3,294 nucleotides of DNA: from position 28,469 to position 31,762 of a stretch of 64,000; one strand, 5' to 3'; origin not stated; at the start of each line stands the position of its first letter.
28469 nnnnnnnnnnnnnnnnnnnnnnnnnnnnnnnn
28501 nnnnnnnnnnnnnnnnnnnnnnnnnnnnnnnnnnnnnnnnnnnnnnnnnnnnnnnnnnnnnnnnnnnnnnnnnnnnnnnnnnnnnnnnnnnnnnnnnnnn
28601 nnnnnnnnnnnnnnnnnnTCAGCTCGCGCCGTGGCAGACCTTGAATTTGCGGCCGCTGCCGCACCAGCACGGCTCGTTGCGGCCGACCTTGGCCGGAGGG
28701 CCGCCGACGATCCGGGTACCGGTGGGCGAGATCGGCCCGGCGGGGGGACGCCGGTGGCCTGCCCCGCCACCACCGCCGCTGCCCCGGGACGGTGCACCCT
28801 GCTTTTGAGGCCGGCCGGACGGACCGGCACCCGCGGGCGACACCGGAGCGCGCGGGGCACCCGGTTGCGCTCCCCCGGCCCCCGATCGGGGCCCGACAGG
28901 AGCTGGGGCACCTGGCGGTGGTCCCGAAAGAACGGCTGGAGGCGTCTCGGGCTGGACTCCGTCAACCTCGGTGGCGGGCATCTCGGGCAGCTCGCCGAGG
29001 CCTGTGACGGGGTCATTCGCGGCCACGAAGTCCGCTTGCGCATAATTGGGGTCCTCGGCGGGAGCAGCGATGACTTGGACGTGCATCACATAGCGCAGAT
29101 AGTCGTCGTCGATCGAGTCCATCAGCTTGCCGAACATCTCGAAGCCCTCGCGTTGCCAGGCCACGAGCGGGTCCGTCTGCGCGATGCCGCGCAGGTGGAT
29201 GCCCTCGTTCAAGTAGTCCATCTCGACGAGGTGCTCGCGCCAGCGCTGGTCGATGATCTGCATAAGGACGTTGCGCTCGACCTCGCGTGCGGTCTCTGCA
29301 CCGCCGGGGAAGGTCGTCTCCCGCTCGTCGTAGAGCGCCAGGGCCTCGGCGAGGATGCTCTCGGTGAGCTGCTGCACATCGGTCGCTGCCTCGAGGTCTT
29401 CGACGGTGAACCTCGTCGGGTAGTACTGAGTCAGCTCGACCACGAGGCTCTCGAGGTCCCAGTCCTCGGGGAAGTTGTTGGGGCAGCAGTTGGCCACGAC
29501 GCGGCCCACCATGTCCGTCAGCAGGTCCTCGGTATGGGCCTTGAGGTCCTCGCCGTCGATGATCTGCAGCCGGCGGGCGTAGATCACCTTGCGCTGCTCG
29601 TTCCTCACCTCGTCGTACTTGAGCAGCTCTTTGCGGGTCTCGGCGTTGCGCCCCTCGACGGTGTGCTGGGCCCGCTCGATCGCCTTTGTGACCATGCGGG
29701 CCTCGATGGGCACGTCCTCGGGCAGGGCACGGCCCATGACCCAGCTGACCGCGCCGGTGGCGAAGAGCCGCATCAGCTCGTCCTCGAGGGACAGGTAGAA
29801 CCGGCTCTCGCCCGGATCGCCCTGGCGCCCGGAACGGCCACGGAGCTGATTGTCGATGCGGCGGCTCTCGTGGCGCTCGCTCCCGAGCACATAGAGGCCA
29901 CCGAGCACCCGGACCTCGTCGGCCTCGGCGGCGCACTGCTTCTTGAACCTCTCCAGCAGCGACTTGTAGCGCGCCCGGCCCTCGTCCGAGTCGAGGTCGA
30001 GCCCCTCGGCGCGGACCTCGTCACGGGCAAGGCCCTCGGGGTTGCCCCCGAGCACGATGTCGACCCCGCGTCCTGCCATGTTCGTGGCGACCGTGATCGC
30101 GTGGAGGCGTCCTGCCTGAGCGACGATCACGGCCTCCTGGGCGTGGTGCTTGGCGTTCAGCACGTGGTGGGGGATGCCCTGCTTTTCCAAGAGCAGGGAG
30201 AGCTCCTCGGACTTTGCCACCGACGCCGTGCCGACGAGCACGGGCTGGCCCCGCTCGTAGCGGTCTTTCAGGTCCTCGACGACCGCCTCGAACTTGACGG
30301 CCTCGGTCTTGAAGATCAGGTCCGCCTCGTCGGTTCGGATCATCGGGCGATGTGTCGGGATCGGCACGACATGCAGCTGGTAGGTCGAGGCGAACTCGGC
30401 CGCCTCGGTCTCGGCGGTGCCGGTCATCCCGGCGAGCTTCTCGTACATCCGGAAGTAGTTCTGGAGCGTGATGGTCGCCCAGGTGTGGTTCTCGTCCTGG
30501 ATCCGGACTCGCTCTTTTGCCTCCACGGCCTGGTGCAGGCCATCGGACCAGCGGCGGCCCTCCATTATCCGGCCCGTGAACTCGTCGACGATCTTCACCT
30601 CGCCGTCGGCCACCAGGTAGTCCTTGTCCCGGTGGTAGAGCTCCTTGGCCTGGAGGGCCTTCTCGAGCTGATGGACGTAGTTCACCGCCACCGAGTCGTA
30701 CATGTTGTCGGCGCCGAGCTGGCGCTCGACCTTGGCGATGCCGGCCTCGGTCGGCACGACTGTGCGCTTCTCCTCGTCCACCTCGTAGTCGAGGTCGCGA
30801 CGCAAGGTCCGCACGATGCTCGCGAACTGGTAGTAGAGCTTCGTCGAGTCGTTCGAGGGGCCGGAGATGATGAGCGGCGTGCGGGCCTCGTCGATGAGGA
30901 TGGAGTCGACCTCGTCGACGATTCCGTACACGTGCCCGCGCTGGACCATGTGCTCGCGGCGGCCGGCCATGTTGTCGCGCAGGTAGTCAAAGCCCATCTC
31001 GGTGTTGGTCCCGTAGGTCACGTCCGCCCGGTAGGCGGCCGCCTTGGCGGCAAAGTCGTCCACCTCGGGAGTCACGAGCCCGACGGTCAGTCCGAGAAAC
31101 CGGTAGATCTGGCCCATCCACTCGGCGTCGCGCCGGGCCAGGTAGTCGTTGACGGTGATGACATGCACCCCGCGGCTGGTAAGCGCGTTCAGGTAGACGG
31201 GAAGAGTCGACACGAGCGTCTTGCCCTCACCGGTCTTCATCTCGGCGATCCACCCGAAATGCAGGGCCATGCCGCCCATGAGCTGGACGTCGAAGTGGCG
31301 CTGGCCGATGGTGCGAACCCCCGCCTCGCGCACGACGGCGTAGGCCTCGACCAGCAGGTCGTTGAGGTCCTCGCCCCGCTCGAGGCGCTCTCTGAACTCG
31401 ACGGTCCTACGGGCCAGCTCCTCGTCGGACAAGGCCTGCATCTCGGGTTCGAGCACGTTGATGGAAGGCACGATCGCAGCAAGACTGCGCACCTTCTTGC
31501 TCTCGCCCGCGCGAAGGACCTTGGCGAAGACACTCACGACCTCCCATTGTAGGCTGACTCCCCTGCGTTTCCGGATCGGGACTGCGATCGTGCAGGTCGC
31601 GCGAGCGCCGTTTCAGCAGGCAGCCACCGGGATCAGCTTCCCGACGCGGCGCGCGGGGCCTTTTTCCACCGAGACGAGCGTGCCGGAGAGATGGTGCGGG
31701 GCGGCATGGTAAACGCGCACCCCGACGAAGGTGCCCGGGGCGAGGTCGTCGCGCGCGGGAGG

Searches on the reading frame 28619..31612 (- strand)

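Call 76: search_protein_families(library=pfam, proteins=[window:28619-31612:-], max_evalue=0.00001)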
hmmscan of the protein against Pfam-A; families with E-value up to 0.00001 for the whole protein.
window:28619-31612:- (997 aa): 5 families
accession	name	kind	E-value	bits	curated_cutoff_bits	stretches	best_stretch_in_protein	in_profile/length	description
PF07517.20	SecA_DEAD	-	1.6e-123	412.1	24.6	1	31-407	3-289/290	SecA DEAD-like domain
PF21090.3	P-loop_SecA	-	9.9e-86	287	27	1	423-628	1-199/205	SecA P-loop domain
PF07516.18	SecA_SW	-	1.2e-62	211.9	26.7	1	635-846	1-200/200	SecA Wing and Scaffold domain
PF01043.26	SecA_PP_bind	-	2.9e-41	140.9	23.5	1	256-364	2-110/110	SecA preprotein cross-linking domain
PF02810.21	SEC-C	-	2.4e-10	40.5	20.4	1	978-995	1-18/19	SEC-C motif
